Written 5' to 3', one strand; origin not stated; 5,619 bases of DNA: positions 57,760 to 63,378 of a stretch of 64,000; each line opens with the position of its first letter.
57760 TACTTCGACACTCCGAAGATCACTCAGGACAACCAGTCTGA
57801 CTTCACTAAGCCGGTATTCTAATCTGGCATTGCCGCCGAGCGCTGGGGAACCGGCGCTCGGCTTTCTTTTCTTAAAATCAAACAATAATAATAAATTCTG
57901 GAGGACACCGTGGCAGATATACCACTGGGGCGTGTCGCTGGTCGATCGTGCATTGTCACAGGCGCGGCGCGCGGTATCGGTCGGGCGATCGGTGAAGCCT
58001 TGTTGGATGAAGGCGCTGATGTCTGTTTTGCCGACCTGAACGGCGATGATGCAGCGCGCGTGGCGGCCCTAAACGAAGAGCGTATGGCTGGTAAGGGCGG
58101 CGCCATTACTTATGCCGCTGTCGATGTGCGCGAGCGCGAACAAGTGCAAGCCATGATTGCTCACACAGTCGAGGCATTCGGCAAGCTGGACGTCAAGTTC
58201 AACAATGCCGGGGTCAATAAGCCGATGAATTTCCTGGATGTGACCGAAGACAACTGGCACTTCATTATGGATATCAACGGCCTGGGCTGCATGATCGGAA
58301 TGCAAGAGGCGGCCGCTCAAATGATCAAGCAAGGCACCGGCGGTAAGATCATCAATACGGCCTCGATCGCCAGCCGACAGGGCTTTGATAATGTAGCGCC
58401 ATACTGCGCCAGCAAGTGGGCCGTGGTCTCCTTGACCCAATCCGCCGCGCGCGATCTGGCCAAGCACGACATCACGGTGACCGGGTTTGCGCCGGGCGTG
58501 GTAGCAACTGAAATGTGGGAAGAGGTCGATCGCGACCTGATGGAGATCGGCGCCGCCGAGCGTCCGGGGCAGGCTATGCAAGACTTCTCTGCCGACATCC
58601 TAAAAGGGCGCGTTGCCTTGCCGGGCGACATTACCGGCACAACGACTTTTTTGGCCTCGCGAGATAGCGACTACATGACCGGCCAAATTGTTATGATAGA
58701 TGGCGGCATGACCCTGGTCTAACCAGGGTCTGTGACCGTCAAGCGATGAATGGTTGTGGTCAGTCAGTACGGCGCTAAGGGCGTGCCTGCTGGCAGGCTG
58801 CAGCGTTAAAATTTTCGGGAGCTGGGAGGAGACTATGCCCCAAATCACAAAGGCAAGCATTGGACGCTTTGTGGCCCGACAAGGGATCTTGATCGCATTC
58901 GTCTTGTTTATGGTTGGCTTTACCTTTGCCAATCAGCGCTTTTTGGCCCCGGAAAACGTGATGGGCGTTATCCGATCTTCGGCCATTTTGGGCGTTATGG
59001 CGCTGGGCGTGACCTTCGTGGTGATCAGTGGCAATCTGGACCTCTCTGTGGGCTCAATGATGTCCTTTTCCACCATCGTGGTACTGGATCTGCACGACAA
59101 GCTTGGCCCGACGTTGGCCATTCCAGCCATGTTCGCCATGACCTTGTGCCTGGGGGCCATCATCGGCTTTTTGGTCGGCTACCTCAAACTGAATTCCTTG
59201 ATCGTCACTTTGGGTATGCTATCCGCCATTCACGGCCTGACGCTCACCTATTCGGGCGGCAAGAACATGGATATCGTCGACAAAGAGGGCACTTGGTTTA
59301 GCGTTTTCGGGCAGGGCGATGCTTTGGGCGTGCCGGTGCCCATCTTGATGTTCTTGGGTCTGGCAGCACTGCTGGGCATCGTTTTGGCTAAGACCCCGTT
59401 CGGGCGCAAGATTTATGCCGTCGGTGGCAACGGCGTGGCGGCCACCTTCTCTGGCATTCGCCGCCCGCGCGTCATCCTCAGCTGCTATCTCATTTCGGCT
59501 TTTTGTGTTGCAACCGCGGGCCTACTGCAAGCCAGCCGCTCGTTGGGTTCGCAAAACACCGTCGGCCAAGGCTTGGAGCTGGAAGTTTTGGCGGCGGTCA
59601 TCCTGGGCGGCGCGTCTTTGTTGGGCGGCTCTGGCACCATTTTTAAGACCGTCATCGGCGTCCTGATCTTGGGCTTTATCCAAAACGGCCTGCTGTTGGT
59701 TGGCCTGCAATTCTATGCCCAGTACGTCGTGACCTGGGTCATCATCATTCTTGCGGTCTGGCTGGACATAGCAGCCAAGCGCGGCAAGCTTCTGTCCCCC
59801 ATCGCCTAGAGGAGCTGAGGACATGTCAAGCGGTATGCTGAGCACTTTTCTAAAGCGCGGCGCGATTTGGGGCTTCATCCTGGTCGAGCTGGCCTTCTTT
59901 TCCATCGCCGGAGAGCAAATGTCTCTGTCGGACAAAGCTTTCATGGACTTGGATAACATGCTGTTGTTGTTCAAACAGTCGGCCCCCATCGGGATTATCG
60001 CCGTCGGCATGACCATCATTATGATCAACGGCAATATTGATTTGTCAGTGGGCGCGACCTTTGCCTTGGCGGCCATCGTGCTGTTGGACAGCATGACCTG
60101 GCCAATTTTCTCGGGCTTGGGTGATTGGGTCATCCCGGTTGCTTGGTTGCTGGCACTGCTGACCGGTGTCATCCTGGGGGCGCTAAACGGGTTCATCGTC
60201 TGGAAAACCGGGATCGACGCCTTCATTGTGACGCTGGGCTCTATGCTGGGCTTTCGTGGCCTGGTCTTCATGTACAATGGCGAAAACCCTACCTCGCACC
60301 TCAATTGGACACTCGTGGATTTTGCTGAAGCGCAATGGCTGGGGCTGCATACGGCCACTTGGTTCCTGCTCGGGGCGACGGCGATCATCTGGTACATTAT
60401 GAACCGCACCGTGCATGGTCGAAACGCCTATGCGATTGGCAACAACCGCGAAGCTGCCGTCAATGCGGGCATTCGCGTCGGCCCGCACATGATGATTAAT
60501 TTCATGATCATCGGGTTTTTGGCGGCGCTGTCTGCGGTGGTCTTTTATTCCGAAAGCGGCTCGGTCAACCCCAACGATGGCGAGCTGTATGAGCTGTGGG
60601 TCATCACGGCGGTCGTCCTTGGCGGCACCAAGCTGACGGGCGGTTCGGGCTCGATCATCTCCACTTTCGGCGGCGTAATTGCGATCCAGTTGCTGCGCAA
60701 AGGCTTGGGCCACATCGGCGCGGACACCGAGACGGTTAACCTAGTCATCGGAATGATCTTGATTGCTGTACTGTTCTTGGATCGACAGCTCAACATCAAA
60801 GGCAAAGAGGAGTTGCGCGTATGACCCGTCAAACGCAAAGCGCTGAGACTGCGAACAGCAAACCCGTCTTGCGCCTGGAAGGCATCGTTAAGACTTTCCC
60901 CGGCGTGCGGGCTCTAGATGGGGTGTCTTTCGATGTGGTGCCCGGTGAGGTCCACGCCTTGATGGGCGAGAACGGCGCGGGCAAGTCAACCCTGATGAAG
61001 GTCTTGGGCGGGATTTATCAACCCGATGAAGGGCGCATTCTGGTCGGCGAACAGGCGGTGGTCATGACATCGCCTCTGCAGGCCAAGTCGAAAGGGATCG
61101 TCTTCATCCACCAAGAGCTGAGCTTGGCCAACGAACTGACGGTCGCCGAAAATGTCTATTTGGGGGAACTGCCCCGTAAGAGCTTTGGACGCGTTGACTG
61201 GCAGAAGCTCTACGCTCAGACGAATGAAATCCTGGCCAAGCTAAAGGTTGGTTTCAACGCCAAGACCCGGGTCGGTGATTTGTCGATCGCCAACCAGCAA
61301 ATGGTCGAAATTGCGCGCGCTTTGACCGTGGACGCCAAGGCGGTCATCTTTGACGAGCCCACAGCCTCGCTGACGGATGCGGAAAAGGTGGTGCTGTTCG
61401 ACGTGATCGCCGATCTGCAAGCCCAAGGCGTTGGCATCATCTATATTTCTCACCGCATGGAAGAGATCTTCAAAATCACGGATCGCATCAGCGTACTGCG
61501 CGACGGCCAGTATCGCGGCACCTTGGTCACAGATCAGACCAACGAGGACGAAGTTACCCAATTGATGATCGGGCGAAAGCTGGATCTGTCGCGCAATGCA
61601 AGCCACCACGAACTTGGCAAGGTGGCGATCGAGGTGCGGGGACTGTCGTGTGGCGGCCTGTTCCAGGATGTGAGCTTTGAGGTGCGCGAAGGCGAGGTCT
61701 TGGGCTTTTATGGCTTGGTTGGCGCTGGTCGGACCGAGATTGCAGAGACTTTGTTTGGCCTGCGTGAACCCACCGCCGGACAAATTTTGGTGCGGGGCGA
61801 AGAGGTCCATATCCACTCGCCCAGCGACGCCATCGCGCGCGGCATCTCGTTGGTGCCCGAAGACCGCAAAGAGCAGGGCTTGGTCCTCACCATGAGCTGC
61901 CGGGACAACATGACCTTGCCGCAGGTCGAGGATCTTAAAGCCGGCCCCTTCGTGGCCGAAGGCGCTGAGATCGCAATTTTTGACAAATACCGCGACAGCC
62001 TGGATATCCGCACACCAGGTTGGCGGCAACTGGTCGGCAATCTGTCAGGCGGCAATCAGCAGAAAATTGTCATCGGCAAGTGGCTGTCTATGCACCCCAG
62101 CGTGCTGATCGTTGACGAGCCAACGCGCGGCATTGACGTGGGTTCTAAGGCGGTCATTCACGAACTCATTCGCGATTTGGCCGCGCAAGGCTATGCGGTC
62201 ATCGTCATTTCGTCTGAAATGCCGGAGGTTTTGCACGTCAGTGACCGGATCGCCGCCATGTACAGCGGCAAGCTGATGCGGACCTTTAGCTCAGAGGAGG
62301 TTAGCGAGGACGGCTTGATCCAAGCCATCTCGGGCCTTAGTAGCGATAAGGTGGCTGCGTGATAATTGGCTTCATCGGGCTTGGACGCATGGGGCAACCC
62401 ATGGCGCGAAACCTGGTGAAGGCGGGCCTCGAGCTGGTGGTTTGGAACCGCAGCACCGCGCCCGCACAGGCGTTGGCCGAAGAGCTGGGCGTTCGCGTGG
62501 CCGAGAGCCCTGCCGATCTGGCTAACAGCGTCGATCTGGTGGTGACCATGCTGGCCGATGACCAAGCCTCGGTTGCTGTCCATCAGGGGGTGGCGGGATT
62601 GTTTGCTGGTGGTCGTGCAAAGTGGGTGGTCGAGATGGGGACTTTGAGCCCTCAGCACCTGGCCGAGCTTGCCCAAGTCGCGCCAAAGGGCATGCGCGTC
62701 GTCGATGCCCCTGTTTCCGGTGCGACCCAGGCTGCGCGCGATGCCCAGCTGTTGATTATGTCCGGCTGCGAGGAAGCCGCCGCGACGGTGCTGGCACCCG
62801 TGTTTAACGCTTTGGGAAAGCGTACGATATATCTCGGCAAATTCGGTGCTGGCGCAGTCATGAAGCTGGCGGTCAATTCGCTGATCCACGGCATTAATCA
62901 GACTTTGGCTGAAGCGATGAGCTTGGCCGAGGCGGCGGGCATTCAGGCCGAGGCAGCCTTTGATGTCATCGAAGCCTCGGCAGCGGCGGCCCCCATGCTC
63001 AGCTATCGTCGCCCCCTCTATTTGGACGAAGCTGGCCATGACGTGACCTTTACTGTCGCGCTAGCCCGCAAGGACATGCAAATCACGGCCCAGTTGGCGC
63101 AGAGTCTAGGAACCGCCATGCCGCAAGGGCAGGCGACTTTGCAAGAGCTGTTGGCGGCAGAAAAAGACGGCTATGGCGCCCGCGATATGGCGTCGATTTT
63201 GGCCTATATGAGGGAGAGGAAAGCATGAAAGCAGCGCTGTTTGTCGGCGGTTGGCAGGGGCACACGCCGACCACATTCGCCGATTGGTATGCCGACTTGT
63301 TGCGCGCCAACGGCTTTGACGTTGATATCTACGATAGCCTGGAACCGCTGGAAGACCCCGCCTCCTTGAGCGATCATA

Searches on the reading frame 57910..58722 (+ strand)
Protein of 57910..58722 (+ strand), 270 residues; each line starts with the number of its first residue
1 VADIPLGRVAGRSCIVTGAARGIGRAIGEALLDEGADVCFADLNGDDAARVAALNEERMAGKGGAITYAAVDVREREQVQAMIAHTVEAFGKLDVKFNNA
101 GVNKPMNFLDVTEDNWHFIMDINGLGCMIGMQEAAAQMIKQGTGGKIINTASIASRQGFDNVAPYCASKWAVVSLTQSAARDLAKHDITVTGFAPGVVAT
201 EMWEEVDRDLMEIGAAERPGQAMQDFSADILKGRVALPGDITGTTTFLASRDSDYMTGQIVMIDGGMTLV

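Call 23: search_protein_families(library=pfam, proteins=[window:57910-58722:+], max_evalue=0.0001)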
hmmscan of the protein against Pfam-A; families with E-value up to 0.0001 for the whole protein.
window:57910-58722:+ (270 aa): 3 families
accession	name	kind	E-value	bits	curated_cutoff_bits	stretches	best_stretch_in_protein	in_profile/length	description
PF13561.12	adh_short_C2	-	7e-54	183.3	27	1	18-268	1-236/236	Enoyl-(Acyl carrier protein) reductase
PF00106.31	adh_short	-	6.7e-52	176.2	26.6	1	15-209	4-193/195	short chain dehydrogenase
PF08659.16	KR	-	2.1e-08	34.7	22.6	1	14-169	3-153/180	KR domain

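Call 63: search_protein_families(library=ncbifam, proteins=[window:57910-58722:+], max_evalue=0.00001)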
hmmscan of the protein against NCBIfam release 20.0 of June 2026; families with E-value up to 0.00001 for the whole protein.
window:57910-58722:+ (270 aa): 218 families (the best 25 are shown)
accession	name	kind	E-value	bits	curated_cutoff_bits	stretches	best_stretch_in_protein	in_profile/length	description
TIGR02415.1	23BDH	subfamily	2.9e-76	256.3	304.35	1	14-268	3-252/254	acetoin reductase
NF005472.0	PRK07067.1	equivalog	8.8e-70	235.2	338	1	8-267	3-254/257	L-iditol 2-dehydrogenase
NF006394.0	PRK08643.1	equivalog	1.4e-64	218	381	1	13-268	5-255/257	(S)-acetoin forming diacetyl reductase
NF005559.1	PRK07231.1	subfamily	6.4e-58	196.2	215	1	9-268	2-248/249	glucose 1-dehydrogenase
NF004198.0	PRK05653.1-3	equivalog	2.6e-54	184.3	296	1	10-268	6-247/248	3-oxoacyl-ACP reductase FabG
TIGR03971.1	SDR_subfam_1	subfamily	2.9e-51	174.4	300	1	10-268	2-269/271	mycofactocin-coupled SDR family oxidoreductase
NF004818.0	PRK06172.1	equivalog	3.5e-51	174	336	1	10-268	6-251/253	SDR family oxidoreductase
TIGR01830.1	3oxo_ACP_reduc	equivalog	1.2e-50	172.4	297.75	1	14-267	1-238/239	3-oxoacyl-[acyl-carrier-protein] reductase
NF005309.0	PRK06841.1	subfamily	1e-49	169.4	286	1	9-269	13-254/255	GolD/DthD family dehydrogenase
NF004791.0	PRK06138.1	equivalog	3.4e-49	167.4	312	1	8-268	2-250/252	SDR family oxidoreductase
NF009093.0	PRK12429.1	subfamily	5.2e-49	166.8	258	1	9-268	3-257/259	3-hydroxybutyrate dehydrogenase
NF009466.0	PRK12826.1-2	subfamily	8.5e-48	163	222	1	12-268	4-245/248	3-oxoacyl-ACP reductase FabG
TIGR01832.1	kduD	equivalog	2.8e-47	161.3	338.85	1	10-267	4-245/248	2-dehydro-3-deoxy-D-gluconate 5-dehydrogenase KduD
NF005390.0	PRK06935.1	equivalog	3.1e-47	161.1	369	1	9-267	13-255/258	2-dehydro-3-deoxy-D-gluconate 5-dehydrogenase KduD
NF052558.1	MBtsdlDhBudC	equivalog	7.1e-47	160.1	270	1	11-268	3-242/250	meso-2,3-butanediol dehydrogenase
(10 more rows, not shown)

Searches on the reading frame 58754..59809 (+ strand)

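Call 23: search_protein_families(library=pfam, proteins=[window:58754-59809:+], max_evalue=0.0001)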
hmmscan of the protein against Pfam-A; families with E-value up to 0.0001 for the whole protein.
window:58754-59809:+ (351 aa): 1 family
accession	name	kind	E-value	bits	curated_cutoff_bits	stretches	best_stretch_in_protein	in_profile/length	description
PF02653.21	BPD_transp_2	-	2.8e-36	125.5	26.8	1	70-334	3-268/269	Branched-chain amino acid transport system / permease component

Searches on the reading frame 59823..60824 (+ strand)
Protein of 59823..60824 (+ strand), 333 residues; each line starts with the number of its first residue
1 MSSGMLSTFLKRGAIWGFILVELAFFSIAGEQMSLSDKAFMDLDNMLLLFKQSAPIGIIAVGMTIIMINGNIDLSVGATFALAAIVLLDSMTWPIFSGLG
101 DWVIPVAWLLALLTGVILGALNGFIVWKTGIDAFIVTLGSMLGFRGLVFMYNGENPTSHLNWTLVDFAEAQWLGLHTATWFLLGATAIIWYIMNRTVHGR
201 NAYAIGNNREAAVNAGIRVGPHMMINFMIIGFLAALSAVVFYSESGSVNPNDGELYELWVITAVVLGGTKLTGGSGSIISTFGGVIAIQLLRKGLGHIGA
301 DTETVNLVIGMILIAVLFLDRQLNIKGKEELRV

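Call 23: search_protein_families(library=pfam, proteins=[window:59823-60824:+], max_evalue=0.0001)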
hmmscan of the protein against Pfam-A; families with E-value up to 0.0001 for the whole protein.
window:59823-60824:+ (333 aa): 1 family
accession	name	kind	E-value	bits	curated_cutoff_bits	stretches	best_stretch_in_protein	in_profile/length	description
PF02653.21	BPD_transp_2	-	3.9e-39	134.9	26.8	1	47-317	3-269/269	Branched-chain amino acid transport system / permease component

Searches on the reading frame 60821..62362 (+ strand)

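Call 23: search_protein_families(library=pfam, proteins=[window:60821-62362:+], max_evalue=0.0001)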
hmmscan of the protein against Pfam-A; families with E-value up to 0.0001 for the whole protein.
window:60821-62362:+ (513 aa): 2 families
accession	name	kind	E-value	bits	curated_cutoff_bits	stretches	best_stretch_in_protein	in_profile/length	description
PF00005.33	ABC_tran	-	3.1e-54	183.7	25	2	32-182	1-137/137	ABC transporter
PF13304.12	AAA_21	-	5.5e-05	23.8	27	0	45-65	2-22/304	AAA domain, putative AbiEii toxin, Type IV TA system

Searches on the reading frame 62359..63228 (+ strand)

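Call 23: search_protein_families(library=pfam, proteins=[window:62359-63228:+], max_evalue=0.0001)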
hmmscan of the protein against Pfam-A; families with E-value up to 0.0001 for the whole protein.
window:62359-63228:+ (289 aa): 8 families
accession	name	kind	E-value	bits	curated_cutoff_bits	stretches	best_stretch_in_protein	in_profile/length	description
PF03446.21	NAD_binding_2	-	3.4e-39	134.9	21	1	3-160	2-161/161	NAD binding domain of 6-phosphogluconate dehydrogenase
PF14833.11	NAD_binding_11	-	2.2e-20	73.6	30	1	163-283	1-121/122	NAD-binding of NADP-dependent 3-hydroxyisobutyrate dehydrogenase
PF03807.23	F420_oxidored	-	1.6e-10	41.9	21.6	1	3-63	2-65/94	NADP oxidoreductase coenzyme F420-dependent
PF01488.26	Shikimate_DH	-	8e-07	29.6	24.3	1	4-63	16-81/138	Shikimate / quinate 5-dehydrogenase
PF03435.24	Sacchrp_dh_NADP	-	2.8e-06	28.1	25.1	1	3-72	1-73/129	Saccharopine dehydrogenase NADP binding domain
PF02826.25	2-Hacid_dh_C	-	7.3e-06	25.9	25.1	1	3-66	39-100/178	D-isomer specific 2-hydroxyacid dehydrogenase, NAD binding domain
PF07991.19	KARI_N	-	1.7e-05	24.9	20.6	1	3-111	7-119/165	Acetohydroxy acid isomeroreductase, NADPH-binding domain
PF01408.29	GFO_IDH_MocA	-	1.9e-05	25.8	24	1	3-63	3-68/120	Oxidoreductase family, NAD-binding Rossmann fold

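Call 63: search_protein_families(library=ncbifam, proteins=[window:62359-63228:+], max_evalue=0.00001)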
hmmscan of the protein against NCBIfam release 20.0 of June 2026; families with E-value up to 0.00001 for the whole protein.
window:62359-63228:+ (289 aa): 12 families
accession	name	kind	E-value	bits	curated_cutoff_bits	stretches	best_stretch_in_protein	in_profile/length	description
TIGR01505.1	tartro_sem_red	equivalog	1.2e-48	165.9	340.75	1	3-284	2-283/291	2-hydroxy-3-oxopropionate reductase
NF008592.0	PRK11559.1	equivalog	2.2e-48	165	397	1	2-284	4-286/296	2-hydroxy-3-oxopropionate reductase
TIGR01692.1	HIBADH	equivalog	4e-43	147.8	291.6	1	5-285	1-288/288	3-hydroxyisobutyrate dehydrogenase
NF012005.0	PRK15461.1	equivalog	3.1e-41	141.5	348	1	2-286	3-288/298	sulfolactaldehyde 3-reductase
NF043037.1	ThreonDh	equivalog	3e-35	122.1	350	1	3-281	5-284/297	L-threonate dehydrogenase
NF011633.0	PRK15059.1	equivalog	9.5e-28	97.2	451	1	1-268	1-266/292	2-hydroxy-3-oxopropionate reductase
NF007161.0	PRK09599.1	subfamily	3.3e-19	69.2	271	1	1-196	1-197/302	NADP-dependent phosphogluconate dehydrogenase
TIGR00872.1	gnd_rel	equivalog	6.5e-16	58.4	297.2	1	1-193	1-195/299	phosphogluconate dehydrogenase (NAD(+)-dependent, decarboxylating)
NF006765.0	PRK09287.1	equivalog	1.3e-10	40.8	413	1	3-204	6-219/476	NADP-dependent phosphogluconate dehydrogenase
TIGR00873.1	gnd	equivalog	3.9e-09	35.8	426.7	1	3-197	2-208/467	decarboxylating NADP(+)-dependent phosphogluconate dehydrogenase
NF006409.0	PRK08655.1-3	equivalog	8.2e-07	28.8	310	1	7-137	8-134/290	prephenate dehydrogenase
TIGR00112.1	proC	equivalog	7e-06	25.9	196.75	0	3-62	1-64/263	pyrroline-5-carboxylate reductase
